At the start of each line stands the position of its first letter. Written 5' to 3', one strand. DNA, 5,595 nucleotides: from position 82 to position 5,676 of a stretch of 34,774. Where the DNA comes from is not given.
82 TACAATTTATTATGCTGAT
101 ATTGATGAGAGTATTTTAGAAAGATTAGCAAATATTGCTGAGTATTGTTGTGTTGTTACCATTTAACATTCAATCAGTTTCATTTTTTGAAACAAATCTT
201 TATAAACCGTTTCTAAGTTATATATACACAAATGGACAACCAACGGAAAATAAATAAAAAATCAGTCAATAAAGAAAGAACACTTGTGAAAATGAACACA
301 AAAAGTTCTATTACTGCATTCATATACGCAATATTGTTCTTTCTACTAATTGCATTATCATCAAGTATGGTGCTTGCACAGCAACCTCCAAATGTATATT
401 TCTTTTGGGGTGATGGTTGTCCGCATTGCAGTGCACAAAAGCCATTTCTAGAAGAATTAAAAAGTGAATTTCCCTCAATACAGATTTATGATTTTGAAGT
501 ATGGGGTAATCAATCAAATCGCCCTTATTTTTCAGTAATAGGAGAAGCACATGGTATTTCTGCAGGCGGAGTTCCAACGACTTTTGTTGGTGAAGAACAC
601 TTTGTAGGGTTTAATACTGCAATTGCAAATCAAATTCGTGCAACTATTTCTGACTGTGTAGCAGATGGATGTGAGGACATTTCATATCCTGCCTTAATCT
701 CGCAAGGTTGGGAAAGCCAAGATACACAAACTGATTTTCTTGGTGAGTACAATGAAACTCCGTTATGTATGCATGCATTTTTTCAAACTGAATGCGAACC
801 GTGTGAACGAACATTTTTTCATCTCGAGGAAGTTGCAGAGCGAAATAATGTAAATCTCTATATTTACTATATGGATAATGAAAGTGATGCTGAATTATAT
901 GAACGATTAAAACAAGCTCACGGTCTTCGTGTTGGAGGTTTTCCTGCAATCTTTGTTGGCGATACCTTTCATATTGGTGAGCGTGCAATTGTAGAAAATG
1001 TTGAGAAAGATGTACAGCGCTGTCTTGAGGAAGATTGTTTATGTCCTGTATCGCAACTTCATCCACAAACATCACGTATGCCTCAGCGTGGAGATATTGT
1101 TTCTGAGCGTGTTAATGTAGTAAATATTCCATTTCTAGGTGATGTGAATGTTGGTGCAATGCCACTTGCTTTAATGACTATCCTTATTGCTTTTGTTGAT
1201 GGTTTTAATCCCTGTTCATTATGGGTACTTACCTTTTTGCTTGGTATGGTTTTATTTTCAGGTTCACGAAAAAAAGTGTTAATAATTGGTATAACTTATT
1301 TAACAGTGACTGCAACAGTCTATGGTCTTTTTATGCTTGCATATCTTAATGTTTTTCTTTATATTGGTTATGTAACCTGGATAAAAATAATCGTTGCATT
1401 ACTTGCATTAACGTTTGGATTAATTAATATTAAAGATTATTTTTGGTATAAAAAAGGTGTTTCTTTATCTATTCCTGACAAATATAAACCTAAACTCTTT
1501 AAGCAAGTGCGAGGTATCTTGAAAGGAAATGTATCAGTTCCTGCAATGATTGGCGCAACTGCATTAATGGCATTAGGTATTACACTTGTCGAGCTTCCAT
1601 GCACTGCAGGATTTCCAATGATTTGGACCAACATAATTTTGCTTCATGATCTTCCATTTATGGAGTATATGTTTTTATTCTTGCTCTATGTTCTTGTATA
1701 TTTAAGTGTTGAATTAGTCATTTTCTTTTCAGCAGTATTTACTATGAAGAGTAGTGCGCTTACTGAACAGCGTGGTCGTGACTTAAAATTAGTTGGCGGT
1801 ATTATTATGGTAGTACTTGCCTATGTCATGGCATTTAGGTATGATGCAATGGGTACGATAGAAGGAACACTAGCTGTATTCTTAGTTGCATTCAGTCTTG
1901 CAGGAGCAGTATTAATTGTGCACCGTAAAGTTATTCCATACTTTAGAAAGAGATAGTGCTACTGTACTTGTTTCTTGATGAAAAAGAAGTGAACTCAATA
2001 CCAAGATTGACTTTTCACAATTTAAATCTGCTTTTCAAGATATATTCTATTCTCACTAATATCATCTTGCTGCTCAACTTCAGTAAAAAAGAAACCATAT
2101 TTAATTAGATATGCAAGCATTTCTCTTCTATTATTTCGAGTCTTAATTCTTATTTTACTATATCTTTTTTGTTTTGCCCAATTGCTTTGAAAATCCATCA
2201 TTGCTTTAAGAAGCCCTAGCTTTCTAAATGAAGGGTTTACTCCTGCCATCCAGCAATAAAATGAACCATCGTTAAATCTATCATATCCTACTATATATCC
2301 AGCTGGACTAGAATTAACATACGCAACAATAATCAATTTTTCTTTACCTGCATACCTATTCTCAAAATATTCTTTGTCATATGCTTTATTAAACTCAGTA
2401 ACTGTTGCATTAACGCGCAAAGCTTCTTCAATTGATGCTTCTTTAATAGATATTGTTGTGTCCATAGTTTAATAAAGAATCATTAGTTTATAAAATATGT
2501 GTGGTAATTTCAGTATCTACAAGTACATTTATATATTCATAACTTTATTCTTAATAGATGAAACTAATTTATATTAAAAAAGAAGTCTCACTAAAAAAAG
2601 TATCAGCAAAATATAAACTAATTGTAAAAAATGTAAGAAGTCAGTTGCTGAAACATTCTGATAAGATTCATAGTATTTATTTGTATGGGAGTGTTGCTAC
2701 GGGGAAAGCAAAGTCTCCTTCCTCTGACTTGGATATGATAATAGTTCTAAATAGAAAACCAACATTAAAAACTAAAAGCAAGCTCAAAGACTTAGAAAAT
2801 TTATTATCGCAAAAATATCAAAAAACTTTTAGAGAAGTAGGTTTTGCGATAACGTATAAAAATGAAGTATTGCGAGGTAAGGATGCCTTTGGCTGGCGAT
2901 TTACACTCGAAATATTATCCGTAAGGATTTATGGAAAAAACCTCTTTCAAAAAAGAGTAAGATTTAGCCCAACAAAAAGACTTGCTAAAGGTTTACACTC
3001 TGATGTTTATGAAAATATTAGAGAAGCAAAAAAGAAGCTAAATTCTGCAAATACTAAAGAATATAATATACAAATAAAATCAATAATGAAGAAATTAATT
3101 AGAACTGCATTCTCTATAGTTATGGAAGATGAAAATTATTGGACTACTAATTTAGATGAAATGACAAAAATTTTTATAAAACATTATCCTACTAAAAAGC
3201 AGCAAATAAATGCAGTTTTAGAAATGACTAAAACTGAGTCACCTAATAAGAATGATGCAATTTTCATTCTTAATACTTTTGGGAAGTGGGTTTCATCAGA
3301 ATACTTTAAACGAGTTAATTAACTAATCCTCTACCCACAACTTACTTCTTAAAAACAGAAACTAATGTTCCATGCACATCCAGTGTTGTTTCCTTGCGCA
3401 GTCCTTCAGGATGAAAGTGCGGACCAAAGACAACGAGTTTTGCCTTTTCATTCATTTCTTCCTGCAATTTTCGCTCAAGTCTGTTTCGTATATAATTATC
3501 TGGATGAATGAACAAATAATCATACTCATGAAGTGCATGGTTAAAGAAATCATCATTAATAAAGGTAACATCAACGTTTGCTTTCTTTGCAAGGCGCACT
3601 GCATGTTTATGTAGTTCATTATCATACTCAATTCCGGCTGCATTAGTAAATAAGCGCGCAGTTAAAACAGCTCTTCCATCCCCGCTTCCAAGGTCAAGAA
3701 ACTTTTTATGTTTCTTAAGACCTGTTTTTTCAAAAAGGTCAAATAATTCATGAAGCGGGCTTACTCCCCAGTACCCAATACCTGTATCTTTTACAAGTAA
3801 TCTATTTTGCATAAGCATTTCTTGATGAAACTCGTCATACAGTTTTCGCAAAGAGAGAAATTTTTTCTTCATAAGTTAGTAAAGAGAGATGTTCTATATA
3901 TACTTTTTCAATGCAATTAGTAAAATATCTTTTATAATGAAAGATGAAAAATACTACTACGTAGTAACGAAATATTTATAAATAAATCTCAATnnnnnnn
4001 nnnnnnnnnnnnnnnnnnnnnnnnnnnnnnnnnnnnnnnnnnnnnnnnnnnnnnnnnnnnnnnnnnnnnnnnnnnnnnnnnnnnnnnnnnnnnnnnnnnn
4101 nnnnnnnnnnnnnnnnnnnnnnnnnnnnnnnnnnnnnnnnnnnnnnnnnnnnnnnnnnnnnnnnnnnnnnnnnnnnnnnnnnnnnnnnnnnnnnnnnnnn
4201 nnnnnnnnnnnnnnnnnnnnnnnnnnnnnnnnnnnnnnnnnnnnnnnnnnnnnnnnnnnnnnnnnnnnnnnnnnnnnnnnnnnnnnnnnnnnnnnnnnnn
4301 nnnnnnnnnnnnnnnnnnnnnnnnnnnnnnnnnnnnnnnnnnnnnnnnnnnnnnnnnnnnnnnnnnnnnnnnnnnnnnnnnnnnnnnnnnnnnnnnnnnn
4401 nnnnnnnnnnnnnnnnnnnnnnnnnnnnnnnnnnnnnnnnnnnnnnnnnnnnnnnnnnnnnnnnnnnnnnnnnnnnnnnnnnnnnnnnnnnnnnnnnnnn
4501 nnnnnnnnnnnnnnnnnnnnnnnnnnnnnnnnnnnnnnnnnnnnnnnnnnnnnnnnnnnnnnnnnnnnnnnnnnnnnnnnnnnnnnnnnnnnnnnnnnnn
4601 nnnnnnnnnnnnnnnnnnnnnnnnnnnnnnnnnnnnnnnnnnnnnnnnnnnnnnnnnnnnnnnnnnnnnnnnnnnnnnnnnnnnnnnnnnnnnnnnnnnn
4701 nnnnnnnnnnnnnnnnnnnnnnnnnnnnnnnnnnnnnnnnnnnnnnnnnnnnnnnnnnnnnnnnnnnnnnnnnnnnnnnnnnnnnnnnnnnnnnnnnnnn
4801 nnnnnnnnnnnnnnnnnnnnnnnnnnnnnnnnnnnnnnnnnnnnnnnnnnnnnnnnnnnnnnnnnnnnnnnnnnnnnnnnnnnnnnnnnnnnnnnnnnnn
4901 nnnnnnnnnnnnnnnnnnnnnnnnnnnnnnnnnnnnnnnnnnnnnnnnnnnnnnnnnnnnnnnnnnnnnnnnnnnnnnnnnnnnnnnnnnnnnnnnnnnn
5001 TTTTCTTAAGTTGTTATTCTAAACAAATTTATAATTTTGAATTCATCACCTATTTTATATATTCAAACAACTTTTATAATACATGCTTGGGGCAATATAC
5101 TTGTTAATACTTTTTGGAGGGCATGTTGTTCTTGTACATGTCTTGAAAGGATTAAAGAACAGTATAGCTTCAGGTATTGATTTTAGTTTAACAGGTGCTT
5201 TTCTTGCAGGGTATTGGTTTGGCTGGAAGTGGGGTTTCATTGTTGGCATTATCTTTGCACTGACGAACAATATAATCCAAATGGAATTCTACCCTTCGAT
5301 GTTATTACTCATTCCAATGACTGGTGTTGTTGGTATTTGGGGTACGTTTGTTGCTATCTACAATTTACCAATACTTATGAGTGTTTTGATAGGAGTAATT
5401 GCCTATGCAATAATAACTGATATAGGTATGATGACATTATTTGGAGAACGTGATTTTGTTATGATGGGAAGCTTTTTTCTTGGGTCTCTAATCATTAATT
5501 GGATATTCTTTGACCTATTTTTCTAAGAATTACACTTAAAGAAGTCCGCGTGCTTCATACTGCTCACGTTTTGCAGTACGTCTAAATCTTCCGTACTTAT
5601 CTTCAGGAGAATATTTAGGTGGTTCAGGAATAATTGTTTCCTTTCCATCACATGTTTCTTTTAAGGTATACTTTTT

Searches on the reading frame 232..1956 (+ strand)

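Call 38: search_protein_families(library=pfam, proteins=[window:232-1956:+], max_evalue=0.01)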
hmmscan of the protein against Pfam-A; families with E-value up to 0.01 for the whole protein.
window:232-1956:+ (574 aa): 3 families
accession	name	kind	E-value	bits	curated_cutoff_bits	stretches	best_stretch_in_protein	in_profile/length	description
PF00462.30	Glutaredoxin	-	5.4e-05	23.8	22.9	0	57-123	4-59/60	Glutaredoxin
PF00085.26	Thioredoxin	-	0.00017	22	23.5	0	47-95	14-63/103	Thioredoxin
PF13098.12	Thioredoxin_2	-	0.0006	20.6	27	0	181-244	10-83/104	Thioredoxin-like domain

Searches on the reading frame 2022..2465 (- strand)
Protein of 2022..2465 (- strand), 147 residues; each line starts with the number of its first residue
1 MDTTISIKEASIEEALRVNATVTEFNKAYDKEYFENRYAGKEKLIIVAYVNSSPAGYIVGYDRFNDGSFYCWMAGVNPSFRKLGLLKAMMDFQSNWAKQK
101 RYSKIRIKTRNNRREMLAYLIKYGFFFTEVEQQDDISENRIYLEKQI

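Call 38: search_protein_families(library=pfam, proteins=[window:2022-2465:-], max_evalue=0.01)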
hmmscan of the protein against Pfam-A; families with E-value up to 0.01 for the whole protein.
window:2022-2465:- (147 aa): 4 families
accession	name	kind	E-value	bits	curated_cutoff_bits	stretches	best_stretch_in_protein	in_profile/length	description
PF00583.31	Acetyltransf_1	-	4.7e-08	33.8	20.7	1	24-125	11-116/116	Acetyltransferase (GNAT) family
PF13673.13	Acetyltransf_10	-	1.6e-06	28.5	23.6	1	22-135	10-117/128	Acetyltransferase (GNAT) domain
PF13508.13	Acetyltransf_7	-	0.00011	22.9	27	1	43-125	3-82/84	Acetyltransferase (GNAT) domain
PF13480.13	Acetyltransf_6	-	0.0047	17.5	22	1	22-90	51-117/143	Acetyltransferase (GNAT) domain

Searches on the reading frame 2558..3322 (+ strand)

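Call 38: search_protein_families(library=pfam, proteins=[window:2558-3322:+], max_evalue=0.01)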
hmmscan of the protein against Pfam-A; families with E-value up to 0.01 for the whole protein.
window:2558-3322:+ (254 aa): 4 families
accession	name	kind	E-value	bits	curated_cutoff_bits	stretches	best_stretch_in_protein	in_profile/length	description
PF18765.7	Polbeta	-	7.7e-09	36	26.9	1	29-90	5-60/93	Polymerase beta, Nucleotidyltransferase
PF01909.29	NTP_transf_2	-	2.6e-07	31.4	21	1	29-84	7-65/93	Nucleotidyltransferase domain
PF22600.2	MTPAP-like_central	-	1.6e-05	25.4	27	1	11-94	15-96/139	Poly(A) RNA polymerase, mitochondrial-like, central palm domain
PF12633.13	Adenyl_cycl_N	-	4.5e-05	24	27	1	21-104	76-158/199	Adenylate cyclase NT domain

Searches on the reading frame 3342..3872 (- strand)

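Call 38: search_protein_families(library=pfam, proteins=[window:3342-3872:-], max_evalue=0.01)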
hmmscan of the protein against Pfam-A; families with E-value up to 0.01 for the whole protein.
window:3342-3872:- (176 aa): 5 families
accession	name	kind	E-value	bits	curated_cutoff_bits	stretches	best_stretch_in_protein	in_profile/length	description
PF08123.19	DOT1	-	9.3e-06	25.8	23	1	43-100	31-87/205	Histone methylation protein DOT1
PF13847.12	Methyltransf_31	-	7.5e-05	22.9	27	1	53-122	2-80/145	Methyltransferase domain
PF13649.12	Methyltransf_25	-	0.00027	22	27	1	59-122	2-70/97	Methyltransferase domain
PF13489.12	Methyltransf_23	-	0.0026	17.9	27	1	42-112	8-70/164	Methyltransferase domain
PF01135.25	PCMT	-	0.007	16.6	20.3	1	47-102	66-126/210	Protein-L-isoaspartate(D-aspartate) O-methyltransferase (PCMT)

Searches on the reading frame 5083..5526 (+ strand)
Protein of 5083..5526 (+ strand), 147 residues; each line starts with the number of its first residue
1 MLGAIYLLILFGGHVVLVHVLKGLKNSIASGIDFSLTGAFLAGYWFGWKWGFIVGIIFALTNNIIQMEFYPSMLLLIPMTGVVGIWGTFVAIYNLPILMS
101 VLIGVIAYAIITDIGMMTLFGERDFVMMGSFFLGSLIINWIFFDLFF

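Call 38: search_protein_families(library=pfam, proteins=[window:5083-5526:+], max_evalue=0.01)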
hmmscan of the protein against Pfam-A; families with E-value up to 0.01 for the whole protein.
window:5083-5526:+ (147 aa): 1 family
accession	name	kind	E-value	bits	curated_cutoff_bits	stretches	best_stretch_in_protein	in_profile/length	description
PF12822.12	ECF_trnsprt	-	0.00058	20.3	30.7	1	16-137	11-143/169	ECF transporter, substrate-specific component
